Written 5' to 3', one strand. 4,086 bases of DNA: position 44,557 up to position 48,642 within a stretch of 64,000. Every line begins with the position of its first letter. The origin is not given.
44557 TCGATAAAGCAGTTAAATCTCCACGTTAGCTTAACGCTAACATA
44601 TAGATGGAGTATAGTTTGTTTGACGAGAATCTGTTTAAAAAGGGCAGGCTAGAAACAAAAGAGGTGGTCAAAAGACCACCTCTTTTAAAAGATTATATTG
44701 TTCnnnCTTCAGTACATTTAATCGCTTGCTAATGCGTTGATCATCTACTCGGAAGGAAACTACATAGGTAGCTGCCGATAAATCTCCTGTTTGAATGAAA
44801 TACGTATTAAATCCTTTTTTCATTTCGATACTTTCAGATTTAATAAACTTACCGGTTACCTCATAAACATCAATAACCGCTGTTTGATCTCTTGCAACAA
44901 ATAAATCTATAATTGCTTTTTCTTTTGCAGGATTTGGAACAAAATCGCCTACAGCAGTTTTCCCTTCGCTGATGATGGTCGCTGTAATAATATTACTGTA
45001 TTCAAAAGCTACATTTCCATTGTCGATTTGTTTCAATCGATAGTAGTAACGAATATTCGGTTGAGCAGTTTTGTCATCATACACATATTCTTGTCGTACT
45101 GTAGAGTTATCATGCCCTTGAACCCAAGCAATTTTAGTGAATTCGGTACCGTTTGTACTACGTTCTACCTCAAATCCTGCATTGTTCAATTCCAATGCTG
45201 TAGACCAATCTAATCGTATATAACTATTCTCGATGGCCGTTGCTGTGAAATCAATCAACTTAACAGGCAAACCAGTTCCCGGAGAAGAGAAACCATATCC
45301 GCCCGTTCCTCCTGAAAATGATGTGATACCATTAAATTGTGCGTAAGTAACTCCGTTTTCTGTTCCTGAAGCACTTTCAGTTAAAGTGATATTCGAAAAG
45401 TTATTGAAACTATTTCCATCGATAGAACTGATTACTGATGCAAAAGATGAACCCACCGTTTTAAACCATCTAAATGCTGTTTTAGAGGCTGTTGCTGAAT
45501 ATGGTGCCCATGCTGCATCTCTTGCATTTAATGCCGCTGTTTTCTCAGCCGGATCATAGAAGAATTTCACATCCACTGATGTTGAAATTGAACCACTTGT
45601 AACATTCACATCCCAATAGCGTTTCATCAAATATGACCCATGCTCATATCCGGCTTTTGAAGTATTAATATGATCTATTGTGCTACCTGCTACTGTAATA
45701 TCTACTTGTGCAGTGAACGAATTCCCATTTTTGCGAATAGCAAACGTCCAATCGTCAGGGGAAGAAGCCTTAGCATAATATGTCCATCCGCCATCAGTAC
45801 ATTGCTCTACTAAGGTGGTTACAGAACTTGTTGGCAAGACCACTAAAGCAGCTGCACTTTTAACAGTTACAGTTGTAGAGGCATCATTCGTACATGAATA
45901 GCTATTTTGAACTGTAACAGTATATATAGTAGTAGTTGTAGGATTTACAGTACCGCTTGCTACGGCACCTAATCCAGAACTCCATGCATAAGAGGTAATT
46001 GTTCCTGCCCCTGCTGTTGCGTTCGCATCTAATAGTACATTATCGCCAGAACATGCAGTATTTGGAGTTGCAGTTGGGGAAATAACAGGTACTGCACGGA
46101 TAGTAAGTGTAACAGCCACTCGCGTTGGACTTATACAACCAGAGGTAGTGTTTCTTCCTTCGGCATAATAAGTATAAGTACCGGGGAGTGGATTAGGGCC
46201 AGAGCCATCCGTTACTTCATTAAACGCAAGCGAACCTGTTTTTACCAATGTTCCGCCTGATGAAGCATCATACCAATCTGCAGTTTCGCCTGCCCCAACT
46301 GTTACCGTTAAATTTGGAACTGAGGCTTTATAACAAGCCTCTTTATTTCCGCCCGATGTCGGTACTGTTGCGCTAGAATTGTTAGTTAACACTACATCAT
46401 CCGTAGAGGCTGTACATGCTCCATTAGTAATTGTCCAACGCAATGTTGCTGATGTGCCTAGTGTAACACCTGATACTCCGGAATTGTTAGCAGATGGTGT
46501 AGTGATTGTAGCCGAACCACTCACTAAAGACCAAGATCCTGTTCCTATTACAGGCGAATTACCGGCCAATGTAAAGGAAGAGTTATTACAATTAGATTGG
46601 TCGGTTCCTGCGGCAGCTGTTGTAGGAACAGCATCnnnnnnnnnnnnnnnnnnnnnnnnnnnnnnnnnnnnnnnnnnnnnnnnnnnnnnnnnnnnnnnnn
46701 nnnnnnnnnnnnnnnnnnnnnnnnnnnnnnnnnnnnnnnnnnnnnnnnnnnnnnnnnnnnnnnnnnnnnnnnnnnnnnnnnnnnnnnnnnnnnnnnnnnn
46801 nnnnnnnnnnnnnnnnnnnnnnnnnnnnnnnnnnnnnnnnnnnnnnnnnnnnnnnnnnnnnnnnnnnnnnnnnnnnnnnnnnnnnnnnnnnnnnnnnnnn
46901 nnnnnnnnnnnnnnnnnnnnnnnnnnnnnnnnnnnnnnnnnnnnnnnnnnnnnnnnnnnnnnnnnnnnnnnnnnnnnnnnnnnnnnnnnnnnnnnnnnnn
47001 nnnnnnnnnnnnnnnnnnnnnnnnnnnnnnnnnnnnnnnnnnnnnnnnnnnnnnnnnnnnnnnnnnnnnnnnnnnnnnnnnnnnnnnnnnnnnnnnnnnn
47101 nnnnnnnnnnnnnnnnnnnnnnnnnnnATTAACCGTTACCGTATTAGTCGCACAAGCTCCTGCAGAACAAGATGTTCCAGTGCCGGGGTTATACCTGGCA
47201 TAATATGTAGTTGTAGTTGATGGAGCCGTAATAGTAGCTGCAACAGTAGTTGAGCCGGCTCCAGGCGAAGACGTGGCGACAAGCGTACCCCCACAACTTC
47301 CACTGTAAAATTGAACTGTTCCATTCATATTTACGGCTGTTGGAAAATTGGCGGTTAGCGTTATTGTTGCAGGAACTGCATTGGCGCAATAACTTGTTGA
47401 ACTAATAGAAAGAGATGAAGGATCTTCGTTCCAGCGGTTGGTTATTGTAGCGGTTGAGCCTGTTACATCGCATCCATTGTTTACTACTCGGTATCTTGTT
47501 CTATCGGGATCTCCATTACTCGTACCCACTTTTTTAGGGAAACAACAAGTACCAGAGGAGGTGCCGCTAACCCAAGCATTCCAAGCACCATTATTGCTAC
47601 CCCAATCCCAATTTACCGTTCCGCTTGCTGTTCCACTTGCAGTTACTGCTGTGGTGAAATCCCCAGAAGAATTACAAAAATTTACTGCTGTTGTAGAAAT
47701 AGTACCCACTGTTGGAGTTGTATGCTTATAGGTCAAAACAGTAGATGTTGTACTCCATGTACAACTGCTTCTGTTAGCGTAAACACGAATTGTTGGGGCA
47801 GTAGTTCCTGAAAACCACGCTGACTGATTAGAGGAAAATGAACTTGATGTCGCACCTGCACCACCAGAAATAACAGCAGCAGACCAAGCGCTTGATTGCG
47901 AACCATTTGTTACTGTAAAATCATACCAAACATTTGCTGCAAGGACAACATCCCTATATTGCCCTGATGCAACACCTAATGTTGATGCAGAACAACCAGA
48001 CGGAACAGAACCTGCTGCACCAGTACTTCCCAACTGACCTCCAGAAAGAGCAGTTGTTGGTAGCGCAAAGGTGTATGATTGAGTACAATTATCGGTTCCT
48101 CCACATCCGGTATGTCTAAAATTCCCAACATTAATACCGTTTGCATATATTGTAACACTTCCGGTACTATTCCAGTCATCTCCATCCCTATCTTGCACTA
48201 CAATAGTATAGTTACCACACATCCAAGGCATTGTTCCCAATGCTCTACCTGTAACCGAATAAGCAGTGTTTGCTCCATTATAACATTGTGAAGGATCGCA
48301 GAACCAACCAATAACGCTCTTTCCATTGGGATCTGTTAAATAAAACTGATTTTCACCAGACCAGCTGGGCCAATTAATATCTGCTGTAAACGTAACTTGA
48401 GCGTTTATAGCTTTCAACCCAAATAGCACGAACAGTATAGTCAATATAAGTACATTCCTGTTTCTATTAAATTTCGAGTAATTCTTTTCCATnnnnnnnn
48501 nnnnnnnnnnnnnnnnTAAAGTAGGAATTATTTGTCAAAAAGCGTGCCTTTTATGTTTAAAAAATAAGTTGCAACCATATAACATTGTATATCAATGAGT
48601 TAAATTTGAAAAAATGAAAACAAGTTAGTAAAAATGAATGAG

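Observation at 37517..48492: Two directly oriented giant T9SS adhesin paralogues sharing a ~1.95-kb 3' module but carrying unrelated heads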

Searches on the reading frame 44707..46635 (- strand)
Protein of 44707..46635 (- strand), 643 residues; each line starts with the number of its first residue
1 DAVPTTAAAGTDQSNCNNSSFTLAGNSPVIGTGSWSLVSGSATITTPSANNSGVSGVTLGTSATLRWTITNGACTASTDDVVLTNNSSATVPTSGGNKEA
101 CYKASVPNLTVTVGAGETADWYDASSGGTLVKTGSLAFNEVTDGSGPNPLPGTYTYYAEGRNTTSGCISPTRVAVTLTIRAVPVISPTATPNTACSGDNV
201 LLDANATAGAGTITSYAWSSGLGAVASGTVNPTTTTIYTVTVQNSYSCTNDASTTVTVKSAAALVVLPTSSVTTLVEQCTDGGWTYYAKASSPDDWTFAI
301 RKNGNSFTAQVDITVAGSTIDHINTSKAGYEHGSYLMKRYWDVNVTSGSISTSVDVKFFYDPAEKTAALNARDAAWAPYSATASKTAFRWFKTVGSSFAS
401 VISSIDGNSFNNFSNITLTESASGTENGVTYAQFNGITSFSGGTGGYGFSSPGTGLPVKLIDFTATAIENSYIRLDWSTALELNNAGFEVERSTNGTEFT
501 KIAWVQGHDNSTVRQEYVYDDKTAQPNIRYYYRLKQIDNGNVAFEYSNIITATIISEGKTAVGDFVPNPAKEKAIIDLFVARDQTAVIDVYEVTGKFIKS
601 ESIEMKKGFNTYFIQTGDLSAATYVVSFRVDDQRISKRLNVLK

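Call 35: search_solved_structures(query=window:44707-46635:-, max_evalue=1)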
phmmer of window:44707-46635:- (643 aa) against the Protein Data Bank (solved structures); distinct sequences matched with E-value up to 1: 1.
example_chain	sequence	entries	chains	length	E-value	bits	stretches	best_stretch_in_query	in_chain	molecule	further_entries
9flp_A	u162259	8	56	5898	3.3e-14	55.7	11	1-83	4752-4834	The grappling hook protein A in the bacterium Aureispira sp. CCB-QB1 | The grappling hook protein A (GhpA) in the bacterium Aureispira sp. CCB-QB1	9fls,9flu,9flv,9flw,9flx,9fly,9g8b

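Call 47: predict_structure(alignment_id=A1)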
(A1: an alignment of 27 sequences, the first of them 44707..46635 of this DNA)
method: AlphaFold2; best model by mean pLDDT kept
length: 643 residues; sequences in the alignment: 27
mean_pLDDT: 83.8   pTM: 0.50
mean pLDDT of the five models: 83.8, 83.8, 83.3, 82.3, 81.8
residues with pLDDT >= 90: 278; 70-90: 261; 50-70: 89; < 50: 15
segments of 3 or more residues with pLDDT < 50: 1-3, 327-330, 453-456
pLDDT, mean of each block of 10 residues (from residue 1): 51 65 62 80 67 67 80 72 80 85 90 91 91 93 87 93 86 93 96 94 94 94 92 95 95 96 95 96 95 96 93 93 59 86 92 93 94 79 77 83 67 53 91 88 86 56 86 89 83 81 89 88 85 82 70 72 73 82 88 89 86 86 91 85 77
secondary structure, 60 per line:
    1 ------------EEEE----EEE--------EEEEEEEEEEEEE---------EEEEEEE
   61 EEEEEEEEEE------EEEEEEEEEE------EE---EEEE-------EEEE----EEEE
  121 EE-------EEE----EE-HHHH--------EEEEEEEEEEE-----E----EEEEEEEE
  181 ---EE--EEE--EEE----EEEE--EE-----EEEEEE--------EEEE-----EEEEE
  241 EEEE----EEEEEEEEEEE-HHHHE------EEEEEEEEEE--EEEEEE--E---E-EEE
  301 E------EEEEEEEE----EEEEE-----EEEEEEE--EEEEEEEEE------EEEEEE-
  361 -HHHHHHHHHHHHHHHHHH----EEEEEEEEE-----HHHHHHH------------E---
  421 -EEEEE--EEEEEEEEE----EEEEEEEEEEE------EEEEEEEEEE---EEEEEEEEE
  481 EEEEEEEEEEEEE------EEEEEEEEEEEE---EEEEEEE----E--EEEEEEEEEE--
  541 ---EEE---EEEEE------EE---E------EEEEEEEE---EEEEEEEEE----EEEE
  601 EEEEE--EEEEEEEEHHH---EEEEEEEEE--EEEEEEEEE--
elements in order: E13-16 E21-23 E32-44 E54-70 E77-86 E98-101 E109-112 E117-122 E130-132 H140-143 E152-162 E173-180 E188-190 E193-195 E200-203 E213-218 E227-230 E236-244 E249-259 H261-264 E272-281 E284-289 E298-301 E308-315 E320-324 E330-336 E339-347 E354-359 H362-379 E384-392 H398-404 E422-426 E429-437 E442-452 E459-468 E472-493 E500-511 E515-521 E529-538 E544-546 E550-554 E573-580 E584-592 E597-605 E608-615 E622-630 E633-641

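Call 50: fold_search(model_id=the predicted structure, library=pdb)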
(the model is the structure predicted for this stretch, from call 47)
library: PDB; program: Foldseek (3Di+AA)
matches with E <= 10: 1736; with E <= 0.001: 246
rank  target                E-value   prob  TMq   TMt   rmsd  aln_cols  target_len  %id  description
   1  9ba4_A                6.9e-13  1.00  0.17  0.12  24.5       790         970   10  Full-length cross-linked Contactin 2 (CNTN2) (released 2024-07-17)
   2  9flp_A                7.6e-13  1.00  0.28  0.21  48.2       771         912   12  CryoEM structure of the neck (1403-2314) in the grappling hook protein A (GhpA) in the bacterium Aureispira sp. CCB-QB (released 2024-10-16)
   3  8k53_A                8.8e-13  1.00  0.17  0.14  34.1       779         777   10  Structure of the Dimeric Human CNTN2 Ig 1-6-FNIII 1-2 Domain in an Asymmetric State (released 2023-12-06)
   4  4pbx                  3.2e-11  1.00  0.20  0.21  17.6       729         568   10  Crystal structure of the six N-terminal domains of human receptor protein tyrosine phosphatase sigma (released 2014-11-12)
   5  9flw_A                5.1e-11  1.00  0.26  0.31  23.9       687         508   11  CryoEM structure of the fragment-6 (3571-4078) in the grappling hook protein A (GhpA) in the bacterium Aureispira sp.  (released 2024-10-16)
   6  8d82_A                2.8e-10  1.00  0.17  0.18  29.6       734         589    9  Cryo-EM structure of human IL-6 signaling complex in detergent: model containing full extracellular domains (released 2023-03-29)
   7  9fly_A                3.3e-10  1.00  0.24  0.19  24.4       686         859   13  CryoEM structure of the base (4151-5009) in the grappling hook protein A (GhpA) in the bacterium Aureispira sp. CCB-QB (released 2024-10-16)
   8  9flu_A                3.5e-10  1.00  0.28  0.48  12.4       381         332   19  CryoEM structure of the fragment-1 (3402-3733) in the grappling hook protein A (GhpA) in the bacterium Aureispira sp.  (released 2024-10-16)
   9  9g8b_A                1.0e-09  1.00  0.28  0.46  12.5       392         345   19  CryoEM structure of the fragment-2 (2892-3236) in the grappling hook protein A (GhpA) in the bacterium Aureispira sp.  (released 2024-10-16)
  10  8v2b_B                1.5e-09  1.00  0.18  0.20  30.0       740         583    9  Cryo-EM structure of mouse type II OSM receptor complex: model for full extracellular assembly (released 2024-11-20)
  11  7s63_A                1.8e-09  1.00  0.14  0.08  58.0       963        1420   10  Native-form oocyte/egg Alpha-2-Macroglobulin (A2Moo) tetramer (released 2022-01-05)
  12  9fls_A                4.6e-09  1.00  0.25  0.42  12.5       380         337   16  CryoEM structure of the fragment-3 (2061-2397) in the grappling hook protein A (GhpA) in the bacterium Aureispira sp.  (released 2024-10-16)
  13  8wa2_C                6.6e-09  1.00  0.18  0.11  27.2       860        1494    9  cryo-EM structure of native mastigonemes isolated from Chlamydomonas reinhardtii at 3.0 angstrom resolution (released 2024-04-10)
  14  9ijj_C                9.2e-09  1.00  0.17  0.13  24.7       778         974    8  In situ structure of the central apparatus in mouse sperm axoneme. (released 2025-06-04)
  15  8wa2_D                1.3e-08  1.00  0.17  0.10  25.7       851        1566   10  cryo-EM structure of native mastigonemes isolated from Chlamydomonas reinhardtii at 3.0 angstrom resolution (released 2024-04-10)
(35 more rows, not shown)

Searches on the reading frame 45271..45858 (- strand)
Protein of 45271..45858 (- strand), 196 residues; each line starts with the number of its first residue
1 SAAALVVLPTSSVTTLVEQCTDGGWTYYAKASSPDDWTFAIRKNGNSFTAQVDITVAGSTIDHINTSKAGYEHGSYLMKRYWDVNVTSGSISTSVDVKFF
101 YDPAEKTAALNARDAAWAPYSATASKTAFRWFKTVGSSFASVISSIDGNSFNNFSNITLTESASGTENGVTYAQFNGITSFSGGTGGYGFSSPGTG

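Call 60: predict_structure(alignment_id=A2)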
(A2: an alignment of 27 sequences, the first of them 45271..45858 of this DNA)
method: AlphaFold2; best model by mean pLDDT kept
length: 196 residues; sequences in the alignment: 27
mean_pLDDT: 93.1   pTM: 0.87
mean pLDDT of the five models: 93.1, 92.4, 92.3, 91.9, 90.6
residues with pLDDT >= 90: 162; 70-90: 30; 50-70: 2; < 50: 2
segments of 3 or more residues with pLDDT < 50: none
pLDDT, mean of each block of 10 residues (from residue 1): 88 90 96 94 96 96 85 92 96 97 98 94 91 96 93 95 97 97 96 63
secondary structure, 60 per line:
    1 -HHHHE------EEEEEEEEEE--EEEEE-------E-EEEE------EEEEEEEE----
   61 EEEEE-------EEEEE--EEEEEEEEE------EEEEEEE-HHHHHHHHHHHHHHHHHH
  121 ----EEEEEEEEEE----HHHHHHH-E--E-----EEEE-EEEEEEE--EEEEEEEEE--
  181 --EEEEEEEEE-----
elements in order: H2-5 E13-22 E25-29 E39-42 E49-56 E61-65 E73-77 E80-88 E95-101 H103-120 E125-134 H139-145 E156-159 E161-167 E170-178 E183-191

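Call 62: fold_search(model_id=the predicted structure, library=pdb)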
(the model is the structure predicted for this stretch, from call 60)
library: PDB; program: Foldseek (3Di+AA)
matches with E <= 10: 527; with E <= 0.001: 0
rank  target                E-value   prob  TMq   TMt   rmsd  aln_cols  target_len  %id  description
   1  4qaw_E                4.7e-02  0.10  0.19  0.09  24.1       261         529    8  Structure of modular Xyn30D from Paenibacillus barcinonensis (released 2014-10-08)
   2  3g5b                  7.4e-02  0.30  0.28  0.17  10.3       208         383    9  The structure of UNC5b cytoplasmic domain (released 2009-04-07)
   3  5fx8_U                1.0e-01  0.05  0.15  0.11  21.2       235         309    7  Complete structure of manganese lipoxygenase of Gaeumannomyces graminis and partial structure of zonadhesin of Komagat (released 2016-06-22)
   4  4qaw_C                1.6e-01  0.07  0.18  0.08  23.6       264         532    8  Structure of modular Xyn30D from Paenibacillus barcinonensis (released 2014-10-08)
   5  4lr4_C                1.9e-01  0.09  0.21  0.14  15.4       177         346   12  Crystal structure of a putative secreted protein (EUBREC_3654) from Eubacterium rectale at 2.43 A resolution (released 2013-09-18)
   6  3vmp                  2.3e-01  0.10  0.21  0.09  11.2       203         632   11  Crystal structure of dextranase from Streptococcus mutans in complex with 4,5-epoxypentyl alpha-D-glucopyranoside (released 2012-02-15)
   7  5yvp_A                2.3e-01  0.08  0.22  0.22  13.4       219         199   14  Crystal structure of an apo form cyclase Filc1 from Fischerella sp. TAU (released 2018-11-07)
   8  6r31_A                2.3e-01  0.02  0.12  0.13  18.4       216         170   10  Family 11 Carbohydrate-Binding Module from Clostridium thermocellum in complex with beta-1,3-1,4-mixed-linked tetrasac (released 2020-02-05)
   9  5axg_A                2.5e-01  0.13  0.20  0.08  14.2       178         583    8  Crystal structure of thermophilic dextranase from Thermoanaerobacter pseudethanolicus (released 2015-11-11)
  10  4d6e_A                2.5e-01  0.04  0.16  0.07  18.1       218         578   10  Crystal structure of a family 98 glycoside hydrolase catalytic module (Sp3GH98) in complex with the blood group A-tris (released 2014-11-26)
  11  2w1w_B                2.7e-01  0.08  0.18  0.24  15.5       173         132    9  Native structure of a family 35 carbohydrate binding module from Clostridium thermocellum (released 2009-01-20)
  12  4qaw_D                2.7e-01  0.06  0.21  0.10  18.3       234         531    9  Structure of modular Xyn30D from Paenibacillus barcinonensis (released 2014-10-08)
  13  4qaw_A                2.7e-01  0.05  0.18  0.08  23.1       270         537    8  Structure of modular Xyn30D from Paenibacillus barcinonensis (released 2014-10-08)
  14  6r3m_A                2.7e-01  0.02  0.12  0.13  17.7       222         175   10  Family 11 Carbohydrate-Binding Module from Clostridium thermocellum in complex with beta-1,3-1,4-mixed-linked tetrasac (released 2020-02-05)
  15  4es9_A                2.8e-01  0.08  0.20  0.15  15.2       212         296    8  Crystal Structure of the adhesin domain of Epf from Streptococcus pyogenes in P21 (released 2012-09-19)
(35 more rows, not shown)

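Call 72: search_protein_representatives(protein=window:45271-45858:-)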
Query: 196 residues. Proteins with E-value up to 0.001 (for the whole library): 427; up to 1e-10: 269; up to 1e-30: 43. The best 150 are listed.
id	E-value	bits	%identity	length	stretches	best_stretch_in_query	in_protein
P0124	3.4e-118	408.7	97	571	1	1-196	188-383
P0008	1.0e-107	374.5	89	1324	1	2-196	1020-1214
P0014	2.8e-88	311.1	79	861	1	1-193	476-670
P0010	4.7e-87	307.2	75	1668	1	1-196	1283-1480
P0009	3.3e-86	304.4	77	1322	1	2-193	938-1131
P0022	6.9e-84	296.8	74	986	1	1-196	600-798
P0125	7.2e-56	205.5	56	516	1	2-196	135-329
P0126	2.3e-47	177.7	57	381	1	20-195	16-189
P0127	5.5e-45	170.0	52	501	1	12-191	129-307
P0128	1.6e-44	168.4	54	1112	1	3-196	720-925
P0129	1.8e-44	168.3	57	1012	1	5-191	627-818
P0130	1.3e-42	162.3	71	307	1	78-196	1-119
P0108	4.5e-41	157.2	49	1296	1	4-192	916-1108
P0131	1.4e-40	155.7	49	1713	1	5-194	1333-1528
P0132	2.4e-40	154.8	53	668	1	12-192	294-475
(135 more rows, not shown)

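Call 77: fold_search(model_id=the predicted structure, library=viral)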
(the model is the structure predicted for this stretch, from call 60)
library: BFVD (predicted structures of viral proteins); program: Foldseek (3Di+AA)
matches with E <= 10: 667; with E <= 0.001: 0
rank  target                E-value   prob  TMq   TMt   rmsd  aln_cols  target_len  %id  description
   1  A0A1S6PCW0            1.2e-03  0.69  0.21  0.20  13.1       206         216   12  (no name in the UniProt tables at hand)
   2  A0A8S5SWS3            2.9e-02  0.14  0.15  0.19  16.6       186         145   11  Uncharacterized protein [Siphoviridae sp. ctZHD14]
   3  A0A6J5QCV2            3.5e-02  0.20  0.22  0.12  17.0       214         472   13  Bacteriophage lambda, Stf, side tail fibre-repeat-2 [uncultured Caudovirales phage]
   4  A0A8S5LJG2            5.5e-02  0.10  0.15  0.13  16.6       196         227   11  Lipoprotein [Caudovirales sp. ctFWA4]
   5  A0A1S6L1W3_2          6.5e-02  0.04  0.14  0.04  29.4       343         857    7  (no name in the UniProt tables at hand)
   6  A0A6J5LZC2            1.1e-01  0.11  0.21  0.14  15.1       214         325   11  Uncharacterized protein [uncultured Caudovirales phage]
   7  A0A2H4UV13            1.2e-01  0.14  0.24  0.17  11.5       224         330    9  Core protein [Bodo saltans virus]
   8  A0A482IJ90            1.2e-01  0.02  0.10  0.06  23.9       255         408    9  (no name in the UniProt tables at hand)
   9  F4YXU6                1.4e-01  0.03  0.13  0.09  29.4       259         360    8  Ribonuclease III [Roseobacter phage RDJL Phi 1]
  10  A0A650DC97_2          1.5e-01  0.07  0.17  0.06  16.9       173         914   11  (no name in the UniProt tables at hand)
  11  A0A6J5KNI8            1.7e-01  0.09  0.21  0.11  20.8       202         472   11  Uncharacterized protein (Fragment) [uncultured Caudovirales phage]
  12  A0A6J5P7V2            1.8e-01  0.04  0.15  0.14  16.8       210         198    8  Uncharacterized protein [uncultured Caudovirales phage]
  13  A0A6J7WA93            1.8e-01  0.04  0.16  0.09  16.8       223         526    8  Tail protein [uncultured Caudovirales phage]
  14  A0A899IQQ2            1.8e-01  0.04  0.14  0.09  22.6       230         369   12  (no name in the UniProt tables at hand)
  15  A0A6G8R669            1.9e-01  0.07  0.17  0.11  17.5       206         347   14  Tail fiber protein [Synechococcus phage S-N03]
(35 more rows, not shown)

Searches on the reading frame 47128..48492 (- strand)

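Call 54: search_protein_families(library=pfam, proteins=[window:47128-48492:-], max_evalue=1)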
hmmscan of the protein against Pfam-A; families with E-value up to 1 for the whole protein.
window:47128-48492:- (455 aa): 1 family
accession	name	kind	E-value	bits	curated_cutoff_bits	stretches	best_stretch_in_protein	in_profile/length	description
PF08544.19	GHMP_kinases_C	-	0.14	13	21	1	296-318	41-63/85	GHMP kinases C terminal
